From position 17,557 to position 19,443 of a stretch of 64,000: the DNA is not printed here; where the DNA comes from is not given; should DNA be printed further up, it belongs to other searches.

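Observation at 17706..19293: Soluble histidine kinase whose only 'sensor' is a degenerate ABC-transporter nucleotide-binding domain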

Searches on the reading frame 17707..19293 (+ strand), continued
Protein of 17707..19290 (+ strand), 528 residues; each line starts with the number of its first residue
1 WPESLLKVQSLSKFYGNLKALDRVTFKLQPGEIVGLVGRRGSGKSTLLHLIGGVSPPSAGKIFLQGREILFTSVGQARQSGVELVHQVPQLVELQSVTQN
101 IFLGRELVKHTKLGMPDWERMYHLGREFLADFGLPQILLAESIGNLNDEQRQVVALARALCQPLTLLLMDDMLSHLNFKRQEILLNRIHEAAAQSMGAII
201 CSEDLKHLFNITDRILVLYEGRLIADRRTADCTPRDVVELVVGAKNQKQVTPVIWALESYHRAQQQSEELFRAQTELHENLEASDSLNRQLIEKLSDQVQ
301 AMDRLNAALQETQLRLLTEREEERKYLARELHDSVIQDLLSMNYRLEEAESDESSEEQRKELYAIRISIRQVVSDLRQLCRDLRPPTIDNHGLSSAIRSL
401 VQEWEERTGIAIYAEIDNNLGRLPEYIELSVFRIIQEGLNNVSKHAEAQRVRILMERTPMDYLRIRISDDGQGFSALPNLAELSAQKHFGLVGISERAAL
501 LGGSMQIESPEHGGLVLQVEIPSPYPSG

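Call 22: search_protein_families(library=pfam, proteins=[P0158, P0172, P0188, P0260, P0268, P0245, P0154, P0139, P0143, P0150], max_evalue=0.00001)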
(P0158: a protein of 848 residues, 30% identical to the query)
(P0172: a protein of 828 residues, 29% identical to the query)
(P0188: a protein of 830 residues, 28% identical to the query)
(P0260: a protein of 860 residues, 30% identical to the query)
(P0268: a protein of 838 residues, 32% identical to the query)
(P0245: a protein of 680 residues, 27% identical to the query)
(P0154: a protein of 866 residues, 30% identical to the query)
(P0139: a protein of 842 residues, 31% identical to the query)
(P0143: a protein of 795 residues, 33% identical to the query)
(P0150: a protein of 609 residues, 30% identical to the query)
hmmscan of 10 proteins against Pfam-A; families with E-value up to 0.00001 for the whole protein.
P0158 (848 aa): 3 families
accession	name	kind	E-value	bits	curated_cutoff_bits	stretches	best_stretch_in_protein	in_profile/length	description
PF00005.33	ABC_tran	-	6.5e-50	169.7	25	2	20-171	1-137/137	ABC transporter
PF02653.21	BPD_transp_2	-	2.9e-30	105.8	26.8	1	563-832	2-268/269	Branched-chain amino acid transport system / permease component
PF13304.12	AAA_21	-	9.8e-08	32.8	27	0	33-51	2-20/304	AAA domain, putative AbiEii toxin, Type IV TA system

P0172 (828 aa): 4 families
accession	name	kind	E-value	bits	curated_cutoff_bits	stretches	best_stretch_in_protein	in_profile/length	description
PF00005.33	ABC_tran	-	1.2e-53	181.8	25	2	20-170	1-137/137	ABC transporter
PF02653.21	BPD_transp_2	-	4.3e-31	108.5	26.8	1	549-813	2-269/269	Branched-chain amino acid transport system / permease component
PF13304.12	AAA_21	-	9.7e-09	36.1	27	0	32-51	1-20/304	AAA domain, putative AbiEii toxin, Type IV TA system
PF02463.25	SMC_N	-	6.9e-06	26.1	40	0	30-51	24-45/220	RecF/RecN/SMC N terminal domain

P0188 (830 aa): 3 families
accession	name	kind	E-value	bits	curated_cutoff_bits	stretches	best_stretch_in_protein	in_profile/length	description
PF00005.33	ABC_tran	-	1.5e-56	191.3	25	2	21-172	1-137/137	ABC transporter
PF02653.21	BPD_transp_2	-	5.2e-25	88.5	26.8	1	556-819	3-269/269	Branched-chain amino acid transport system / permease component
PF13304.12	AAA_21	-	4.8e-11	43.7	27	0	34-64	2-32/304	AAA domain, putative AbiEii toxin, Type IV TA system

P0260 (860 aa): 3 families
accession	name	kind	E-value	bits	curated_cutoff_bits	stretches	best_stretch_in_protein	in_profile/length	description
PF00005.33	ABC_tran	-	3.3e-43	148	25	2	38-188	1-137/137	ABC transporter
PF13407.12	Peripla_BP_4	-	1.7e-36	126.6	35.1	1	301-557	1-257/258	Periplasmic binding protein domain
PF13304.12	AAA_21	-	2.9e-10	41.2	27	0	50-71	1-22/304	AAA domain, putative AbiEii toxin, Type IV TA system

P0268 (838 aa): 3 families
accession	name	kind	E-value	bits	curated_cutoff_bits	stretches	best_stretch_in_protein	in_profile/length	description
PF00005.33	ABC_tran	-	8.8e-53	179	25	2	35-184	1-137/137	ABC transporter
PF02653.21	BPD_transp_2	-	3.6e-34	118.6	26.8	1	568-821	13-268/269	Branched-chain amino acid transport system / permease component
PF13304.12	AAA_21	-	8.5e-11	42.9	27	0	47-68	1-22/304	AAA domain, putative AbiEii toxin, Type IV TA system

P0245 (680 aa): 3 families
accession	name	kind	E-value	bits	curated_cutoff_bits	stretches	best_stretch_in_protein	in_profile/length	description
PF00005.33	ABC_tran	-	7.7e-60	201.9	25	2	21-170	2-137/137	ABC transporter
PF01614.24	IclR_C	-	3.1e-45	154.3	24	1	514-676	10-174/174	Bacterial transcriptional regulator IclR C-terminal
PF13304.12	AAA_21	-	1.1e-09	39.3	27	0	394-451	235-295/304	AAA domain, putative AbiEii toxin, Type IV TA system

P0154 (866 aa): 3 families
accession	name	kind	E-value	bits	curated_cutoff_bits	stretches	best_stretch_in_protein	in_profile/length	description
PF00005.33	ABC_tran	-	4.2e-53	180.1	25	2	373-524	1-137/137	ABC transporter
PF02653.21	BPD_transp_2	-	1.2e-29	103.7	26.8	1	49-310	8-269/269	Branched-chain amino acid transport system / permease component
PF13304.12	AAA_21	-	2.3e-09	38.2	27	0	511-555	258-300/304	AAA domain, putative AbiEii toxin, Type IV TA system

P0139 (842 aa): 8 families
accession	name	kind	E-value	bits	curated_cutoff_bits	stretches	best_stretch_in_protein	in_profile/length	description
PF08447.18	PAS_3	-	8.2e-40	135.4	25.6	2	259-343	3-86/89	PAS fold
PF13426.13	PAS_9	-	1.8e-27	96.1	27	1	505-606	1-102/103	PAS domain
PF00005.33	ABC_tran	-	4.4e-27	95.8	25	1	23-173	1-136/137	ABC transporter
PF00989.32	PAS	-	6.6e-18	65.2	22.6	1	496-599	2-107/113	PAS fold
PF07730.19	HisKA_3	-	4.7e-15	56.3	24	1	629-695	1-67/68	Histidine kinase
PF08448.16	PAS_4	-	1.5e-13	51.4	23.1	1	501-609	1-109/110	PAS fold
PF02518.31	HATPase_c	-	1.4e-12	48.5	26.4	1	738-830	5-109/111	Histidine kinase-, DNA gyrase B-, and HSP90-like ATPase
PF13188.13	PAS_8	-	4.4e-06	26.8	21.8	0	495-553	1-55/65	PAS domain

P0143 (795 aa): 5 families
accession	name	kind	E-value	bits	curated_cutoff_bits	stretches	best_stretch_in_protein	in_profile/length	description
PF02518.31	HATPase_c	-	2e-30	105.9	26.4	2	690-784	4-110/111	Histidine kinase-, DNA gyrase B-, and HSP90-like ATPase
PF07730.19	HisKA_3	-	2.2e-20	73.4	24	2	147-214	1-67/68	Histidine kinase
PF13581.12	HATPase_c_2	-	5.1e-15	56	27.4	2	263-320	35-92/127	Histidine kinase-like ATPase domain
PF13589.12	HATPase_c_3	-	1.4e-08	35.3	25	0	261-331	4-75/137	Histidine kinase-, DNA gyrase B-, and HSP90-like ATPase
PF20969.2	MASE11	-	9.8e-07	29.3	27.3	0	391-547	17-168/168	MASE11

P0150 (609 aa): 5 families
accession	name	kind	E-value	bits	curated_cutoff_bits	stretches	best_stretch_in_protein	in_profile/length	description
PF00005.33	ABC_tran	-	7.9e-28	98.2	25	1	27-177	1-137/137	ABC transporter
PF08447.18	PAS_3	-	1.4e-19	70.6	25.6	1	285-370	1-86/89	PAS fold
PF07730.19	HisKA_3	-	6e-15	56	24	1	407-470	1-66/68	Histidine kinase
PF02518.31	HATPase_c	-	5.3e-14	53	26.4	1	513-602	4-109/111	Histidine kinase-, DNA gyrase B-, and HSP90-like ATPase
PF00989.32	PAS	-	4.8e-07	30.2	22.6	1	262-370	2-107/113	PAS fold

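Call 46: list_cluster_members(proteins=[P0001, P0008, P0010])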
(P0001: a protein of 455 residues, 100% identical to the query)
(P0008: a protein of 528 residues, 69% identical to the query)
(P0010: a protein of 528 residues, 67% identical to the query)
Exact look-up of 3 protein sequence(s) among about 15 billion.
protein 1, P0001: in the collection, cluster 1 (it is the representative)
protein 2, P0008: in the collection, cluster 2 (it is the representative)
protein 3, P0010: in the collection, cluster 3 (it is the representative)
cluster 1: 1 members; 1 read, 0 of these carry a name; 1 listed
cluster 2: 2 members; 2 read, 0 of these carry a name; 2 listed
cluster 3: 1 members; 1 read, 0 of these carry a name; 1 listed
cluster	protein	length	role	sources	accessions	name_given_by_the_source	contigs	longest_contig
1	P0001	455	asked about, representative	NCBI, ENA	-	-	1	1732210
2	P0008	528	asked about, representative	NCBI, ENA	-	-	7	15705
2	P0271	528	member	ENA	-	-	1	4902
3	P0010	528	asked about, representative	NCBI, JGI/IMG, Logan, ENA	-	-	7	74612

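Call 47: find_encoding_contigs(protein=P0001, flank=10000, max_places=2)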
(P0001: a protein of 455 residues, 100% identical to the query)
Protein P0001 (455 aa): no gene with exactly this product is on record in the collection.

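Call 48: predict_structure(alignment_id=A3)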
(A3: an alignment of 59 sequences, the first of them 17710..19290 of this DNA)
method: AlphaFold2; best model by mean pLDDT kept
length: 527 residues; sequences in the alignment: 59
mean_pLDDT: 78.1   pTM: 0.48
mean pLDDT of the five models: 78.1, 77.3, 73.6, 72.5, 72.4
residues with pLDDT >= 90: 94; 70-90: 304; 50-70: 94; < 50: 35
segments of 3 or more residues with pLDDT < 50: 243-258, 273-284
pLDDT, mean of each block of 10 residues (from residue 1): 86 82 92 86 91 91 91 88 90 89 79 80 90 88 89 90 90 85 89 91 78 87 86 76 46 48 54 46 49 64 63 65 69 76 78 75 80 71 63 83 83 82 79 86 73 85 87 72 68 81 82 84 58
secondary structure, 60 per line:
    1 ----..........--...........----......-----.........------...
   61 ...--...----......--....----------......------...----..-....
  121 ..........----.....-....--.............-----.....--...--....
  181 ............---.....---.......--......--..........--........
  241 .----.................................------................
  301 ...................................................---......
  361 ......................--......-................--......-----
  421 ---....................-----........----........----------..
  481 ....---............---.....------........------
elements in order: E5-14 E17-27 E32-37 H43-51 E58-63 E66-68 H73-78 E81-84 H96-100 E107-109 H117-130 H135-139 H147-159 E165-169 H177-192 E196-200 H204-210 E213-218 E221-227 H233-241 H246-278 H285-351 H355-382 H385-390 H392-407 E410-415 H424-443 E449-456 E461-468 H479-484 H488-499 E503-507 E514-521

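Call 53: fold_search(model_id=the predicted structure, library=pdb)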
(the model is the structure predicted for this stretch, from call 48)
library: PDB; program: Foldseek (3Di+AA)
matches with E <= 10: 1621; with E <= 0.001: 1445
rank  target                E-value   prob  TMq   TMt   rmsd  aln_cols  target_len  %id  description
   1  5x40_A                1.1e-18  1.00  0.41  0.74   3.0       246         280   26  Structure of a CbiO dimer bound with AMPPCP (released 2017-04-05)
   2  9j4r_B                3.1e-18  1.00  0.38  0.57   3.3       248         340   27  Cryo-EM structure of ferric ion importer, FbpBC, from Thermus thermophilus (released 2025-08-13)
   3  4mki_A                8.0e-18  1.00  0.37  0.66   3.8       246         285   29  Cobalt transporter ATP-binding subunit (released 2013-10-30)
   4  4mki_B                1.1e-17  1.00  0.38  0.67   3.5       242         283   28  Cobalt transporter ATP-binding subunit (released 2013-10-30)
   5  5x3x_A                1.1e-17  1.00  0.40  0.71   3.4       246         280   25  2.8A resolution structure of a cobalt energy-coupling factor transporter-CbiMQO (released 2017-04-05)
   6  5x3x_a                1.3e-17  1.00  0.39  0.71   5.4       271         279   23  2.8A resolution structure of a cobalt energy-coupling factor transporter-CbiMQO (released 2017-04-05)
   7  3gfo                  1.4e-17  1.00  0.38  0.73   6.2       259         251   22  Structure of cbiO1 from clostridium perfringens: Part of the ABC transporter complex cbiONQ. (released 2009-03-24)
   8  6zg3_F                1.5e-17  1.00  0.40  0.71   4.7       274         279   23  the structure of ECF PanT transporter in a complex with a nanobody (released 2021-03-03)
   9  4yms_A                1.7e-17  1.00  0.39  0.80   3.7       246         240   28  Crystal structure of an amino acid ABC transporter (released 2015-04-22)
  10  3puy_B                1.8e-17  1.00  0.39  0.56   2.6       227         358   25  Crystal Structure of an outward-facing MBP-Maltose transporter complex bound to AMP-PNP after crystal soaking of the p (released 2011-05-18)
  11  6z63_A                2.0e-17  1.00  0.37  0.81   3.1       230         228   22  FtsE structure from Streptococus pneumoniae in complex with ADP at 1.57 A resolution (spacegroup P 21) (released 2020-09-02)
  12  7z18_I                2.3e-17  1.00  0.41  0.83   3.5       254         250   24  E. coli C-P lyase bound to a PhnK ABC dimer and ATP (released 2022-05-25)
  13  8z1x_D                2.3e-17  1.00  0.38  0.60   4.1       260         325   23  Cryo-EM structure of Escherichia coli DppBCDF complex bound to AMPPNP (released 2025-01-29)
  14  2pcj_A                2.4e-17  1.00  0.37  0.83   3.2       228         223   24  Crystal structure of ABC transporter (aq_297) From Aquifex Aeolicus VF5 (released 2007-10-02)
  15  3puv_B                2.7e-17  1.00  0.38  0.56   2.6       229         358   25  Crystal Structure of an outward-facing MBP-Maltose transporter complex bound to ADP-VO4 (released 2011-08-10)
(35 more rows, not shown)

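Call 63: find_homologous_proteins(query=P0150, max_evalue=1e-20)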
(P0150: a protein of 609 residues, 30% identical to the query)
Query P0150 (609 aa): 6420 proteins with E <= 1e-20 among 8000 candidates; the best 120 are listed.
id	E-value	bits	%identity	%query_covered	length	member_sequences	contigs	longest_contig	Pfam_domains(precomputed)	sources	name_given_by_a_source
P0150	0.0e+0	1321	100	100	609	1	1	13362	PF08447.19,PF00005.34,PF13581.13,PF07730.20,PF08448.17,PF02518.32,PF00989.32,PF13304.13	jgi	jgi:PAS domain S-box-containing protein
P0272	9.6e-245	832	65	99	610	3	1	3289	PF08447.19,PF13426.14,PF13188.14,PF00005.34,PF07730.20,PF08448.17,PF02518.32,PF00989.32,PF13304.13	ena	-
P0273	3.5e-244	830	65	100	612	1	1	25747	PF08447.19,PF13426.14,PF13188.14,PF00005.34,PF07730.20,PF08448.17,PF02518.32,PF00989.32,PF13304.13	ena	-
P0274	1.8e-243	828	65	99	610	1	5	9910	PF08447.19,PF13426.14,PF13188.14,PF00005.34,PF07730.20,PF08448.17,PF02518.32,PF00989.32,PF13304.13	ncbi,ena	-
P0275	5.4e-240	816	64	99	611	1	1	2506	PF08447.19,PF13188.14,PF00005.34,PF07730.20,PF08448.17,PF02518.32,PF00989.32,PF13304.13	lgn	-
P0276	5.6e-235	799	64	97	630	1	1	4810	PF08447.19,PF13188.14,PF00005.34,PF07730.20,PF02518.32,PF00989.32,PF13304.13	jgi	jgi:PAS domain S-box-containing protein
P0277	2.2e-230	784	61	99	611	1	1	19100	PF08447.19,PF13188.14,PF00005.34,PF07730.20,PF08448.17,PF02518.32,PF00989.32,PF13304.13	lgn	-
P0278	9.7e-227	772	60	98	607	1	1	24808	PF08447.19,PF13426.14,PF13188.14,PF00005.34,PF07730.20,PF08448.17,PF02518.32,PF00989.32,PF13304.13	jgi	jgi:PAS domain S-box-containing protein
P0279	5.8e-214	730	60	99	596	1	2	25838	PF08447.19,PF00005.34,PF07730.20,PF08448.17,PF02518.32,PF00989.32,PF13304.13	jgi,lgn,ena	-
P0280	7.7e-214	730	60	99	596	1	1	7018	PF08447.19,PF00005.34,PF07730.20,PF08448.17,PF02518.32,PF00989.32,PF13304.13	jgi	jgi:PAS domain S-box-containing protein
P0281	2.0e-213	728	60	99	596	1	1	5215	PF08447.19,PF00005.34,PF07730.20,PF08448.17,PF02518.32,PF00989.32,PF13304.13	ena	-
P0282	4.9e-212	724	62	97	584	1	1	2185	PF08447.19,PF13426.14,PF13188.14,PF00005.34,PF07730.20,PF08448.17,PF02518.32,PF00989.32,PF13304.13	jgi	jgi:PAS domain S-box-containing protein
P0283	1.1e-211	723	58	98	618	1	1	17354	PF08447.19,PF13426.14,PF13188.14,PF00005.34,PF13581.13,PF07730.20,PF02518.32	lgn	-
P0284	1.8e-202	692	57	97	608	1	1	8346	PF08447.19,PF00005.34,PF07730.20,PF02518.32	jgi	jgi:PAS domain S-box-containing protein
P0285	2.2e-201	689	57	97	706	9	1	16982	PF08447.19,PF13188.14,PF00005.34,PF07730.20,PF02518.32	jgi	jgi:PAS domain S-box-containing protein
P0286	1.5e-182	626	59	84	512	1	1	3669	PF08447.19,PF13426.14,PF13188.14,PF00005.34,PF07730.20,PF08448.17,PF02518.32,PF00989.32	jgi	jgi:two-component system sensor histidine kinase UhpB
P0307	2.6e-115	404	64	41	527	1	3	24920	PF00005.34,PF02463.26,PF13304.13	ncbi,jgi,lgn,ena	ncbi:MAG: sugar ABC transporter ATP-binding protein [Verrucomicrobiota bacterium]|jgi:ribose transpo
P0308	3.8e-115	404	65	41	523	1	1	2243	PF00005.34,PF02463.26,PF13304.13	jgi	jgi:ribose transport system ATP-binding protein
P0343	2.4e-105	372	57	41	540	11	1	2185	PF00005.34,PF02463.26,PF13304.13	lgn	-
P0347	5.0e-105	370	58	42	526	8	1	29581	PF00005.34,PF13304.13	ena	-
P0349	5.9e-104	367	61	38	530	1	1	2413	PF00005.34,PF02463.26,PF13304.13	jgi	jgi:ribose transport system ATP-binding protein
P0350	7.7e-104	367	59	40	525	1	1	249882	PF00005.34,PF02463.26,PF13304.13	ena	-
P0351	2.2e-103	365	58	39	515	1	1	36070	PF00005.34,PF13304.13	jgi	jgi:ribose transport system ATP-binding protein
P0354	7.8e-103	363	59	40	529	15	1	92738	PF00005.34,PF02463.26,PF13304.13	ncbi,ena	-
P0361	4.5e-102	361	57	42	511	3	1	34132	PF00005.34,PF02463.26,PF13304.13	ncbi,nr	ncbi:MAG TPA: sugar ABC transporter ATP-binding protein [Roseiarcus sp.]|nr:sugar ABC transporter AT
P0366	8.5e-102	360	58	41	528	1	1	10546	PF00005.34,PF02463.26,PF13304.13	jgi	jgi:ribose transport system ATP-binding protein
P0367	1.2e-101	359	55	44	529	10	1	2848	PF00005.34,PF02463.26,PF13304.13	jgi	jgi:ribose transport system ATP-binding protein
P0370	1.4e-101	359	58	41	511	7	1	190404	PF00005.34,PF02463.26,PF13304.13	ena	-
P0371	2.4e-101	358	55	41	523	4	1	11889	PF00005.34,PF13304.13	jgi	jgi:ribose transport system ATP-binding protein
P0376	6.0e-101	357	57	41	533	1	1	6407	PF00005.34,PF02463.26,PF13304.13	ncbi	-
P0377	6.7e-101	357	59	42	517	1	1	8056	PF00005.34,PF13304.13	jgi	jgi:ribose transport system ATP-binding protein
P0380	9.4e-101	356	58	40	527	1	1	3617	PF00005.34,PF02463.26,PF13304.13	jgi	-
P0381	1.1e-100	356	57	41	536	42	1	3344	PF00005.34,PF02463.26,PF13304.13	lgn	-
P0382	1.2e-100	356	57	43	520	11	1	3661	PF00005.34,PF02463.26,PF13304.13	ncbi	-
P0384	1.4e-100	356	55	41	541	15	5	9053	PF00005.34,PF02463.26,PF13304.13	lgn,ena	-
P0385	1.4e-100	356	58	39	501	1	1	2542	PF09818.16,PF00005.34,PF13304.13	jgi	jgi:ribose transport system ATP-binding protein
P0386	2.0e-100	355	59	40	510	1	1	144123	PF00005.34,PF13304.13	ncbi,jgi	ncbi:MAG TPA: sugar ABC transporter ATP-binding protein [Magnetospirillaceae bacterium]|jgi:ribose t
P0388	2.7e-100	355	56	42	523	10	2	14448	PF00005.34,PF02463.26,PF13304.13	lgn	-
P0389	4.5e-100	354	54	44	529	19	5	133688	PF00005.34,PF02463.26,PF13304.13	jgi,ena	-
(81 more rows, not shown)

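Call 64: find_encoding_contigs(protein=P0273, flank=8000, max_places=1)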
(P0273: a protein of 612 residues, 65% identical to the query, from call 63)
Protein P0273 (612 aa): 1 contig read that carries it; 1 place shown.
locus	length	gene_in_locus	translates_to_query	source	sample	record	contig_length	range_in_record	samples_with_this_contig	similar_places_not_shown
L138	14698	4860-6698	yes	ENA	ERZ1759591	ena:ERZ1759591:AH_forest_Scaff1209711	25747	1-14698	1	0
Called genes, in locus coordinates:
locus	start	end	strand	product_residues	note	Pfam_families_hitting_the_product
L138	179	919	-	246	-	PF00589:Phage_integrase (weak)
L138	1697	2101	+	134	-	PF12680:SnoaL_2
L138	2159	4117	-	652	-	PF06439:3keto-disac_hyd, PF01839:FG-GAP (faint), PF13517:FG-GAP_3 (weak)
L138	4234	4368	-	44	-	-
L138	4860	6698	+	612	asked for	PF00005:ABC_tran, PF13304:AAA_21 (faint), PF00989:PAS, PF08447:PAS_3, PF08448:PAS_4 (weak), PF13426:PAS_9 (weak), PF07730:HisKA_3, PF02518:HATPase_c, +1 more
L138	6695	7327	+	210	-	PF00072:Response_reg, PF08281:Sigma70_r4_2 (weak), PF00196:GerE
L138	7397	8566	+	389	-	PF13407:Peripla_BP_4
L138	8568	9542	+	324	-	PF02653:BPD_transp_2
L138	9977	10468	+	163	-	-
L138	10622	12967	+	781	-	PF01011:PQQ, PF07774:EMC1_C (faint), PF00034:Cytochrom_C (weak), PF13442:Cytochrome_CBB3, PF01011:PQQ, PF13360:PQQ_2 (weak)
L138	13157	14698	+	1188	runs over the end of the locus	PF13620:CarboxypepD_reg, PF25183:OMP_b-brl_4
